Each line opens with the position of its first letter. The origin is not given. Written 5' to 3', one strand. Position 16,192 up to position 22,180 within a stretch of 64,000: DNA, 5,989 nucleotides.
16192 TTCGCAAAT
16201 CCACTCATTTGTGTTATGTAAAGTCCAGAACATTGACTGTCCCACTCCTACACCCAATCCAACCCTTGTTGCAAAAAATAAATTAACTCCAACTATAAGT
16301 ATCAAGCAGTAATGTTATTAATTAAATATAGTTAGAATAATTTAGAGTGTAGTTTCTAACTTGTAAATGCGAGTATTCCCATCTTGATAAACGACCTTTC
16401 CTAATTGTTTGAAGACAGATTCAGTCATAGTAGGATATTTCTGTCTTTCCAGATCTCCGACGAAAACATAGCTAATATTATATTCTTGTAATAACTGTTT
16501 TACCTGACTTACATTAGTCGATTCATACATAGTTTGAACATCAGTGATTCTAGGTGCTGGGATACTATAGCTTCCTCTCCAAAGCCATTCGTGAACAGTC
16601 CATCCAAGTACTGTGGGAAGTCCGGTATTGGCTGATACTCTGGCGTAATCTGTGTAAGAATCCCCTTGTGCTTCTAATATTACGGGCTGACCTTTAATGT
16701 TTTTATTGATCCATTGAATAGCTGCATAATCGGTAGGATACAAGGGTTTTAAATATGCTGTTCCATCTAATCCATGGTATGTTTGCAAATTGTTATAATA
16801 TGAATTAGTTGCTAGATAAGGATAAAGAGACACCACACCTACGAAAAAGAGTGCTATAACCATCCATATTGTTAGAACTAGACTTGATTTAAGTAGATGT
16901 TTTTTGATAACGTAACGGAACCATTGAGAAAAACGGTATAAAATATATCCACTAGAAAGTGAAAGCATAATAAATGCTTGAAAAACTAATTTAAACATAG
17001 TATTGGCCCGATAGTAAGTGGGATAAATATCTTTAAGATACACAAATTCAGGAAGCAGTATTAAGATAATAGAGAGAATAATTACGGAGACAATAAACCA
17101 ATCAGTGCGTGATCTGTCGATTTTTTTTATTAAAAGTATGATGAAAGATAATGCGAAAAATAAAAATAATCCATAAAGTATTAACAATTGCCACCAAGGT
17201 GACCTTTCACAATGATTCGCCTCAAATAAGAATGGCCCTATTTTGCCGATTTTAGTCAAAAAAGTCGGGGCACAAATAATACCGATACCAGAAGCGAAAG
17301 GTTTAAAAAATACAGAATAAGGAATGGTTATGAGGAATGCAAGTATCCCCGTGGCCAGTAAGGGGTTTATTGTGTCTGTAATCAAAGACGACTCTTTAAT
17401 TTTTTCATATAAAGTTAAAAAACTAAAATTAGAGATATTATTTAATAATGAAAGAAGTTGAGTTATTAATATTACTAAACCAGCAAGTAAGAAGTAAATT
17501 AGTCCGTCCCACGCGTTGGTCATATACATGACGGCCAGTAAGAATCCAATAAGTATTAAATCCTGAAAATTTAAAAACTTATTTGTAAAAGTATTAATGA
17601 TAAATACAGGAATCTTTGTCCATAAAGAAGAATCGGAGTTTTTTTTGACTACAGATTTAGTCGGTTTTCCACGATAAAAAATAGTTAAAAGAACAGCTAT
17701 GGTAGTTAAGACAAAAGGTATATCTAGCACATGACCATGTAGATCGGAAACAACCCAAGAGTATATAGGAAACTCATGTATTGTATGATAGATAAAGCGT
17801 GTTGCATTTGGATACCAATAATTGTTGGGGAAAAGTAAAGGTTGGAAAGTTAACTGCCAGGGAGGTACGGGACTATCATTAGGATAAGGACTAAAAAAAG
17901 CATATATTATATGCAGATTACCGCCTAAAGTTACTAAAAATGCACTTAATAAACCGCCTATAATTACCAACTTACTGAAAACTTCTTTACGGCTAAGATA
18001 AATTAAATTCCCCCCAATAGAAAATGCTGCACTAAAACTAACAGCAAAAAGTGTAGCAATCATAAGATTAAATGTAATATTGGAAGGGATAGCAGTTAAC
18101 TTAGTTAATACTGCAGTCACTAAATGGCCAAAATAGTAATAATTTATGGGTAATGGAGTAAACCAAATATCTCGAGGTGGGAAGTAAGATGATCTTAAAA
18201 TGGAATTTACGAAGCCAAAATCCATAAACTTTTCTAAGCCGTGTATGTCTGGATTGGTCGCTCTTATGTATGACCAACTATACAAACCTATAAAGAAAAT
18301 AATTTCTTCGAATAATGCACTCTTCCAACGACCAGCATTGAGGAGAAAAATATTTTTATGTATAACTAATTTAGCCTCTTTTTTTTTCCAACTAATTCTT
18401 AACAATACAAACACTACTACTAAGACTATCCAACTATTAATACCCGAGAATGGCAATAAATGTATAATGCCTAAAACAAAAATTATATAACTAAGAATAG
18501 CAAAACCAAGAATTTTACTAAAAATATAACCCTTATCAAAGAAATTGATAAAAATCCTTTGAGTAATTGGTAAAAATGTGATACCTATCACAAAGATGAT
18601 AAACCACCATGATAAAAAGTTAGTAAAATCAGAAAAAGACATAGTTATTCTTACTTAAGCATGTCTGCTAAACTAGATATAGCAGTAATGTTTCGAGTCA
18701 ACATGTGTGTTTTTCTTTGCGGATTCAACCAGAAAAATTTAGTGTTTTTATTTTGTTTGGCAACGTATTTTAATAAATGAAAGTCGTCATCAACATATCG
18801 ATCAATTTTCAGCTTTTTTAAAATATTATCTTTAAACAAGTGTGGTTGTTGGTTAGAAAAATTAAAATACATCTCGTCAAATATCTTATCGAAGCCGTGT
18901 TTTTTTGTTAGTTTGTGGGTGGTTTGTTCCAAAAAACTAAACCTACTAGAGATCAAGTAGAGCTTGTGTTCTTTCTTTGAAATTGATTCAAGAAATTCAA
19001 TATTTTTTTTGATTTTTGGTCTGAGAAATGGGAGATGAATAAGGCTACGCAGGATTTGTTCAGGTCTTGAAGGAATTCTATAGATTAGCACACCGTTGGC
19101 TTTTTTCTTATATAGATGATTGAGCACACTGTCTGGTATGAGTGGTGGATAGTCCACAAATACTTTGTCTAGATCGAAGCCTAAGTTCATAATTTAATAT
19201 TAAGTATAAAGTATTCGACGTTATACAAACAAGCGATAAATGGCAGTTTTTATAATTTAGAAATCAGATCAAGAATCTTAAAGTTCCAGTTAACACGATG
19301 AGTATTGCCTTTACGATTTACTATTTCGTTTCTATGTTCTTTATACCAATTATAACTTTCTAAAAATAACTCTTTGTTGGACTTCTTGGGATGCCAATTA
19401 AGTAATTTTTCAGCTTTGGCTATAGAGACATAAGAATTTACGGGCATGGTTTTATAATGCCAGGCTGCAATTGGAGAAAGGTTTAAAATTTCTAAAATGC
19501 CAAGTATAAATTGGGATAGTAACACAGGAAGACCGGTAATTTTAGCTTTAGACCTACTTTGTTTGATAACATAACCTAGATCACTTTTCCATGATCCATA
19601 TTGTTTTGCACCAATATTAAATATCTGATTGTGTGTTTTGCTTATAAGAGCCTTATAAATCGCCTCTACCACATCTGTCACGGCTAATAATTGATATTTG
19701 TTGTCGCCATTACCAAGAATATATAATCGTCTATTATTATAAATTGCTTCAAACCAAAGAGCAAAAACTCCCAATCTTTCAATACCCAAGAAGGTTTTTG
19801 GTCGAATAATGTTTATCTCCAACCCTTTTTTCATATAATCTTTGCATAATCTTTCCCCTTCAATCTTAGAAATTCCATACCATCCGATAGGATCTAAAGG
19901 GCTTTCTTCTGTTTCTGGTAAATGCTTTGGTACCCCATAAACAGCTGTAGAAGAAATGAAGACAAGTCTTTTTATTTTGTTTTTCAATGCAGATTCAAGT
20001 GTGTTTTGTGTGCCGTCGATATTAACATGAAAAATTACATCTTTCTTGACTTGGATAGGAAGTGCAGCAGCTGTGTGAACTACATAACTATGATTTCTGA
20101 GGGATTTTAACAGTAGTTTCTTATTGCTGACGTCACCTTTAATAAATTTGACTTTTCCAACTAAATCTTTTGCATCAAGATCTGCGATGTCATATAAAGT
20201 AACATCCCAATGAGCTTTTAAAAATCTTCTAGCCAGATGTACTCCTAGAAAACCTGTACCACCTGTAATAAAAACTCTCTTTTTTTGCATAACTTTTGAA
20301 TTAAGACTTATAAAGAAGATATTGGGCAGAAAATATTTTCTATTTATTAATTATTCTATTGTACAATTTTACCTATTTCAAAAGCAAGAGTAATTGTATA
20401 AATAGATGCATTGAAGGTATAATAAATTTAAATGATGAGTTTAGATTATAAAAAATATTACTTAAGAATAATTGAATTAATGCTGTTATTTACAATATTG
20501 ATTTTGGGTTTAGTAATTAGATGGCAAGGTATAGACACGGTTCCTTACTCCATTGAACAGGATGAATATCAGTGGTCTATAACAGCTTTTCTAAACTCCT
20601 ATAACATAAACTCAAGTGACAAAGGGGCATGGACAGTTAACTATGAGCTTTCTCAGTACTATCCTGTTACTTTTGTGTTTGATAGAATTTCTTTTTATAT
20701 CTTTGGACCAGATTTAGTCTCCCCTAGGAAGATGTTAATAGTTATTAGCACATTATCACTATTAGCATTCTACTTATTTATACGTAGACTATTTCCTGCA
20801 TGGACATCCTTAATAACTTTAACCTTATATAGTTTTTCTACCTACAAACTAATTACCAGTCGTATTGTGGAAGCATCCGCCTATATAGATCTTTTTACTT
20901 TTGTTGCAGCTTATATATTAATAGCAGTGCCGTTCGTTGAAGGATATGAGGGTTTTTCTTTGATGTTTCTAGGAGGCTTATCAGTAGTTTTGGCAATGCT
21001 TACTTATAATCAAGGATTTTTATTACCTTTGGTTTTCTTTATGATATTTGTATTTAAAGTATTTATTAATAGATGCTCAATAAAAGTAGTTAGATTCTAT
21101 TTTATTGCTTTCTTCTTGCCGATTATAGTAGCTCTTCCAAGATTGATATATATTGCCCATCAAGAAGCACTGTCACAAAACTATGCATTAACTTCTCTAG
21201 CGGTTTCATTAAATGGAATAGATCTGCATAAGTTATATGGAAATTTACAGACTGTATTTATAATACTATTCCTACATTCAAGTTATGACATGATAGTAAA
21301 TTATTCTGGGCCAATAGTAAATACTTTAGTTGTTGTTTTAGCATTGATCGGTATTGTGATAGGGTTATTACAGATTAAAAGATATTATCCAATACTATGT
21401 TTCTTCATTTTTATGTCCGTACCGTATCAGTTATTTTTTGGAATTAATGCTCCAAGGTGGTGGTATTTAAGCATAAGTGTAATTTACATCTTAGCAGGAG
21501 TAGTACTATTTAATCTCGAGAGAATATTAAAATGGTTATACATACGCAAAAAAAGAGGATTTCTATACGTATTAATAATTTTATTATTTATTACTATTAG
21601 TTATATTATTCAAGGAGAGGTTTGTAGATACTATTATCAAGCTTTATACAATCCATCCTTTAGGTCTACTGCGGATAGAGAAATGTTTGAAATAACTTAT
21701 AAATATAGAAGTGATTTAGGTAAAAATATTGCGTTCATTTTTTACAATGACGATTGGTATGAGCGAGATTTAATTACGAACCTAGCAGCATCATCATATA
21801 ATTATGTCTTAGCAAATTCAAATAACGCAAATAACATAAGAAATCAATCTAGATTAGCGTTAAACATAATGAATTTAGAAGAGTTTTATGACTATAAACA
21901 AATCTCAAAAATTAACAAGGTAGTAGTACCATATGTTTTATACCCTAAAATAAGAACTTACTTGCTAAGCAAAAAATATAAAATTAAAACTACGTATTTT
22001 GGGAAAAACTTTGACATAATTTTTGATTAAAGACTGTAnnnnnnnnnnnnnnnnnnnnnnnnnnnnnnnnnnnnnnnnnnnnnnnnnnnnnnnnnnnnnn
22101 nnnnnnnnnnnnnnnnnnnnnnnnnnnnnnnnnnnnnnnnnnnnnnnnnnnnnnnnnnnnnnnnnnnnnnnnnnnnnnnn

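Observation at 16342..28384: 12-kb surface-glycosylation supercluster with four GT-C-type membrane glycosyltransferases and a Thr/Pro-stalk surface protein as likely acceptor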

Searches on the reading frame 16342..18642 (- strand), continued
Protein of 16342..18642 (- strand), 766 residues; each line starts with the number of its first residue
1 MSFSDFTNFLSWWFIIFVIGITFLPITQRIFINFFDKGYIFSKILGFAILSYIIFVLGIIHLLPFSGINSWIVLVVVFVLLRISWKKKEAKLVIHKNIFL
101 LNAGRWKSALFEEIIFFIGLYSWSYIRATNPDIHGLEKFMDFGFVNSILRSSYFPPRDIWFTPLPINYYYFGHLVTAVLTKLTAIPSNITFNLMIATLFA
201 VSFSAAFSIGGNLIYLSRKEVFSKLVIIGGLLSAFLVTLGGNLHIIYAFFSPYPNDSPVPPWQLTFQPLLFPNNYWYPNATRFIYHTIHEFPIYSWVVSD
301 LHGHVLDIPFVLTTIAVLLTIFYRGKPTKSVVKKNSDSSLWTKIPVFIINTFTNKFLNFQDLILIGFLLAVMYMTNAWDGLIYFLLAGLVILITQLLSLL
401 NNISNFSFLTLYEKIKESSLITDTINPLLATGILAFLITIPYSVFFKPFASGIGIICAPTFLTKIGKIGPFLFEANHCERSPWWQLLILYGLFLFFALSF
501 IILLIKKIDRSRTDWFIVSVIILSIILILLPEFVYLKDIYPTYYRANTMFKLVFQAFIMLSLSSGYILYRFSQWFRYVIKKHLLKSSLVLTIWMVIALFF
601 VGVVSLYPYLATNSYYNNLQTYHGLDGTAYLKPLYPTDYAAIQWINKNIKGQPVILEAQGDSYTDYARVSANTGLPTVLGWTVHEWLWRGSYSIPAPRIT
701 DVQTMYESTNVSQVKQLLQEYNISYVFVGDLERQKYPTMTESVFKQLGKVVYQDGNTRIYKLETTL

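Call 54: fold_search(model_id=the predicted structure, library=pdb)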
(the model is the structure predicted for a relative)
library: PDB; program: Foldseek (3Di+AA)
matches with E <= 10: 132; with E <= 0.001: 3
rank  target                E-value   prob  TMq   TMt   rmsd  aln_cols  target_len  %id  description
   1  3wak                  7.3e-05  1.00  0.33  0.30  16.7       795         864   11  Crystal structure of the Archaeoglobus fulgidus oligosaccharyltransferase (O29867_ARCFU) in the apo form (released 2013-10-30)
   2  8if8_C                2.6e-04  1.00  0.44  0.54  12.8       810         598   10  Arabinosyltransferase AftA (released 2023-05-31)
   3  8if8_B                5.0e-04  1.00  0.40  0.48  14.9       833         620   10  Arabinosyltransferase AftA (released 2023-05-31)
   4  6gxc_A                2.3e-03  1.00  0.28  0.30  15.0       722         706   11  Bacterial oligosaccharyltransferase PglB in complex with an inhibitory peptide and a reactive lipid-linked oligosaccha (released 2018-11-14)
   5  5ogl_A                3.7e-03  1.00  0.26  0.28  13.5       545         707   12  Structure of bacterial oligosaccharyltransferase PglB in complex with an acceptor peptide and an lipid-linked oligosac (released 2017-10-25)
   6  6p25_B                2.0e-01  0.91  0.20  0.22  10.1       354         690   10  Structure of S. cerevisiae protein O-mannosyltransferase Pmt1-Pmt2 complex bound to the sugar donor and a peptide acce (released 2019-07-10)
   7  9i5l_A                2.1e-01  0.90  0.21  0.23   8.8       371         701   13  Structure of the Chaetomium thermophilum Pmt4 homodimer (C1 symmetry) (released 2025-12-24)
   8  6m20_A                2.6e-01  0.08  0.09  0.12  24.2       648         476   10  Crystal structure of Plasmodium falciparum hexose transporter PfHT1 bound with glucose (released 2020-09-09)
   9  9i5k_A                2.8e-01  0.63  0.25  0.36  19.1       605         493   11  Structure of the Chaetomium thermophilum Pmt4 homodimer (C2 symmetry) (released 2025-12-24)
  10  6rw3_C                4.9e-01  0.05  0.08  0.12  25.5       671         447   11  The molecular basis for sugar import in malaria parasites. (released 2020-01-29)
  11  4u4w_A                5.6e-01  0.05  0.09  0.12  24.5       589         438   10  Structure of a nitrate/nitrite antiporter NarK in nitrate-bound occluded state (released 2015-07-15)
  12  7yni_A                5.9e-01  0.06  0.10  0.13  22.4       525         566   12  Structure of human SGLT1-MAP17 complex bound with substrate 4D4FDG in the occluded conformation (released 2023-05-31)
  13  8wjq                  7.6e-01  0.05  0.09  0.11  26.5       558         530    9  Cryo-EM structure of URAT1(R477S)-Urate complex (released 2024-08-28)
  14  7uzq_L                8.6e-01  0.07  0.09  0.15  23.1       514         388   10  Local refinement of RhAG-RhCE-ANK1(AR1-5), from consensus refinement of all classes (released 2022-07-20)
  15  9bfj                  8.6e-01  0.05  0.10  0.14  27.7       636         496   12  Cryo-EM structure of human CHT1 in the choline bound state (released 2024-11-06)
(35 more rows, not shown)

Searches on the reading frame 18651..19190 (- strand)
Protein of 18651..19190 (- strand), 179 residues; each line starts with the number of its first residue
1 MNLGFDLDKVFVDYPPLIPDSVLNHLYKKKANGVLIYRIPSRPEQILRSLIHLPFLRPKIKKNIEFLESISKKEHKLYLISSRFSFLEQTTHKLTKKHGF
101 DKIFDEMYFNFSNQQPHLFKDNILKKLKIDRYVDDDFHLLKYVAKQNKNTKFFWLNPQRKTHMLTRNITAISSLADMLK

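Call 4: search_protein_families(library=pfam, proteins=[window:18651-19190:-], max_evalue=0.01)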
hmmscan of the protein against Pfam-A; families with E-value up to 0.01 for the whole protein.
window:18651-19190:- (179 aa): 0 families

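Call 5: search_protein_families(library=ncbifam, proteins=[window:18651-19190:-], max_evalue=0.01)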
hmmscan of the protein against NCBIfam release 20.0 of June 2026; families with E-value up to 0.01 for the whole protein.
window:18651-19190:- (179 aa): 0 families

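Call 27: search_protein_families(library=pfam, proteins=[window:18651-19190:-], max_evalue=1)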
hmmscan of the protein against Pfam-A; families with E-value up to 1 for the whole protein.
window:18651-19190:- (179 aa): 1 family
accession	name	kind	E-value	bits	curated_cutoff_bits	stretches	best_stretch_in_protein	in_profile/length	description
PF03767.20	Acid_phosphat_B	-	0.044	13.7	27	1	58-113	120-175/230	HAD superfamily, subfamily IIIB (Acid phosphatase)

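Call 64: search_solved_structures(query=A5, max_evalue=10, show_alignments=1)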
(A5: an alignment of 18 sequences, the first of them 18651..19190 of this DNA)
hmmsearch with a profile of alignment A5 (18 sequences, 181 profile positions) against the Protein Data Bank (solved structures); distinct sequences matched with E-value up to 10: 1.
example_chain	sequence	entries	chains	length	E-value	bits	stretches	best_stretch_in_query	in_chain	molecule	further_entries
1cf7_B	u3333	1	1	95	0.33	13.9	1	99-156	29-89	PROTEIN (TRANSCRIPTION FACTOR DP-2)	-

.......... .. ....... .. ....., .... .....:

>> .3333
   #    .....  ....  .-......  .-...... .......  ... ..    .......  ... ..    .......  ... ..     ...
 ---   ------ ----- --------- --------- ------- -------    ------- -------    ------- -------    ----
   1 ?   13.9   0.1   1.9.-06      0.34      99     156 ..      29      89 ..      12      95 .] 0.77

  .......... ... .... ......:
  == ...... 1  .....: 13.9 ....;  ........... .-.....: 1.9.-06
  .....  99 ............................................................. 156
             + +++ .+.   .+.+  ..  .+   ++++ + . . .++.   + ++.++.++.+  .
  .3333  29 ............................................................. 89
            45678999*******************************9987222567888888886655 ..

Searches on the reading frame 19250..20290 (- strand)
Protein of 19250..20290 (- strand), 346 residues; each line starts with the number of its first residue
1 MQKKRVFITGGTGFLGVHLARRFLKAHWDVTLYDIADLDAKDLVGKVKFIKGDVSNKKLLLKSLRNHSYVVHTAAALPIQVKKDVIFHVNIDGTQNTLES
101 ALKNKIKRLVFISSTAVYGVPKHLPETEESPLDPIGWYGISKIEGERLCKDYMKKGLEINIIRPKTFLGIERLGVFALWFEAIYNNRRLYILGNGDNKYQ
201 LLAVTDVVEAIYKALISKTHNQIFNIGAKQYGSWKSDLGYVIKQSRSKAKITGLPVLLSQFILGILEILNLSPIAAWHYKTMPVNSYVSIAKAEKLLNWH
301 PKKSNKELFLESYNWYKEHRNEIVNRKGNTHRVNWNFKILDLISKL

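Call 4: search_protein_families(library=pfam, proteins=[window:19250-20290:-], max_evalue=0.01)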
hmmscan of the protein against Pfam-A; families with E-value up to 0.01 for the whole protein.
window:19250-20290:- (346 aa): 9 families
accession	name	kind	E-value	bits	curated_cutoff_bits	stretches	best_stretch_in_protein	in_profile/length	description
PF01370.27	Epimerase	-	8.5e-40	137.1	20.9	1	6-227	1-240/240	NAD dependent epimerase/dehydratase family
PF16363.11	GDP_Man_Dehyd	-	5.9e-25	88.9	27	1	7-222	1-244/332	GDP-mannose 4,6 dehydratase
PF01073.25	3Beta_HSD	-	2.4e-22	79.7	22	1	8-210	2-224/280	3-beta hydroxysteroid dehydrogenase/isomerase family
PF07993.18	NAD_binding_4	-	8.7e-18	64.8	20.1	1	34-169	50-209/258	Male sterility protein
PF04321.23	RmlD_sub_bind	-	8.8e-13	48.4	27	1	5-163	2-147/287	RmlD substrate binding domain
PF13460.12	NAD_binding_10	-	4.6e-11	43.3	27.2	1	10-167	1-146/184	NAD(P)H-binding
PF02719.21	Polysacc_synt_2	-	3.3e-09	36.8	20.2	1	6-115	1-135/293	Polysaccharide biosynthesis protein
PF00106.31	adh_short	-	0.0016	18.4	26.6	0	4-62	1-59/195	short chain dehydrogenase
PF05368.20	NmrA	-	0.0044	17.1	27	1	2-112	1-105/298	NmrA-like family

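Call 5: search_protein_families(library=ncbifam, proteins=[window:19250-20290:-], max_evalue=0.01)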
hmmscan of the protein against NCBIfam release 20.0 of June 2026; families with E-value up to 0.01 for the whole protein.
window:19250-20290:- (346 aa): 34 families (the best 25 are shown)
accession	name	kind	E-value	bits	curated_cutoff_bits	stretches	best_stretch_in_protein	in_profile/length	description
TIGR03466.1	HpnA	hypoth_equivalog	4.9e-25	88.1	367.65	1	5-169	2-172/327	hopanoid-associated sugar epimerase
TIGR01179.1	galE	equivalog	1e-24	87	262.3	1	6-162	2-171/332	UDP-glucose 4-epimerase GalE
TIGR01181.1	dTDP_gluc_dehyt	equivalog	6.2e-21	74.8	365.1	1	6-230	2-246/321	dTDP-glucose 4,6-dehydratase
TIGR04180.1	EDH_00030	hypoth_equivalog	2.2e-20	73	475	1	6-236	1-247/297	NAD-dependent 4,6-dehydratase LegB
NF043036.1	ErythonDh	equivalog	7.3e-18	64.8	325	1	5-156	2-167/321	D-erythronate dehydrogenase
NF042423.1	oxyalk_red_Shew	equivalog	1.1e-17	64.1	580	1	2-172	7-179/331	2-alkyl-3-oxoalkanoate reductase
TIGR01746.1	Thioester-redct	subfamily_domain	4.4e-17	62.4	213.35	1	36-177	51-205/371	thioester reductase domain-containing protein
TIGR02197.1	heptose_epim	equivalog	7.1e-17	61.5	274.6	1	7-149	2-149/316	ADP-glyceromanno-heptose 6-epimerase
NF042422.1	oxyalk_red_OleD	equivalog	4.2e-15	55.9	580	1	5-210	2-210/329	2-alkyl-3-oxoalkanoate reductase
NF007956.0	PRK10675.1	subfamily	1.4e-13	50.7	394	1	5-161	2-172/338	UDP-glucose 4-epimerase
TIGR01214.1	rmlD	equivalog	8e-13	48.1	224.05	1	5-168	1-151/285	dTDP-4-dehydrorhamnose reductase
NF008872.0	PRK11908.1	equivalog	2.2e-12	46.7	294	1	4-321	2-340/349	bifunctional UDP-4-keto-pentose/UDP-xylose synthase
NF047922.1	GDPFucSynFcl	equivalog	4.4e-11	42.8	500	1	2-228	1-236/308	GDP-L-fucose synthase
NF005998.1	PRK08125.1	equivalog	5.7e-11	41.5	777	1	2-306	314-639/649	bifunctional UDP-4-amino-4-deoxy-L-arabinose formyltransferase/UDP-glucuronic acid oxidase ArnA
NF041293.1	G6PDh_Azf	equivalog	9.6e-11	41.6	400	1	4-153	3-167/252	NAD-dependent glucose-6-phosphate dehydrogenase Azf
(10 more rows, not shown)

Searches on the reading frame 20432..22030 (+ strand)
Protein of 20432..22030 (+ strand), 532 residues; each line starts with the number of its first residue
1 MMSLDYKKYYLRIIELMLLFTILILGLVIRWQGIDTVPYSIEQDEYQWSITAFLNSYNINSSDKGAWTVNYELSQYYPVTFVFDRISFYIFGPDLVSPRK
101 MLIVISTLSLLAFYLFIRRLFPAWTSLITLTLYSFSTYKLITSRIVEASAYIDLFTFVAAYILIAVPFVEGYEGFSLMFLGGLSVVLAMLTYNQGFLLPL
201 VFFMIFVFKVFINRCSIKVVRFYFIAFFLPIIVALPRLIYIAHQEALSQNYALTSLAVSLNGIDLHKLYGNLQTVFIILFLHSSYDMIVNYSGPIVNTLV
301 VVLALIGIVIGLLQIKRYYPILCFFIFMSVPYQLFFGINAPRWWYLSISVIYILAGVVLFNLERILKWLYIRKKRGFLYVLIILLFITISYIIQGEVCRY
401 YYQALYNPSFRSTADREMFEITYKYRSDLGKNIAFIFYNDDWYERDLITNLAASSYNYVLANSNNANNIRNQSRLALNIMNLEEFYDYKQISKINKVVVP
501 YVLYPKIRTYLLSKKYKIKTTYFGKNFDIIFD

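Call 4: search_protein_families(library=pfam, proteins=[window:20432-22030:+], max_evalue=0.01)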
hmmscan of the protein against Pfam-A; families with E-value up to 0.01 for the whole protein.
window:20432-22030:+ (532 aa): 1 family
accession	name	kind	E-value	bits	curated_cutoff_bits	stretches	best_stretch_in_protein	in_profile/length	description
PF13231.12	PMT_2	-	1.4e-05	25.8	26.1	1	78-240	4-160/160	Dolichyl-phosphate-mannose-protein mannosyltransferase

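Call 5: search_protein_families(library=ncbifam, proteins=[window:20432-22030:+], max_evalue=0.01)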
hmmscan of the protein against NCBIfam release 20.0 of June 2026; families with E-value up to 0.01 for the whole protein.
window:20432-22030:+ (532 aa): 0 families
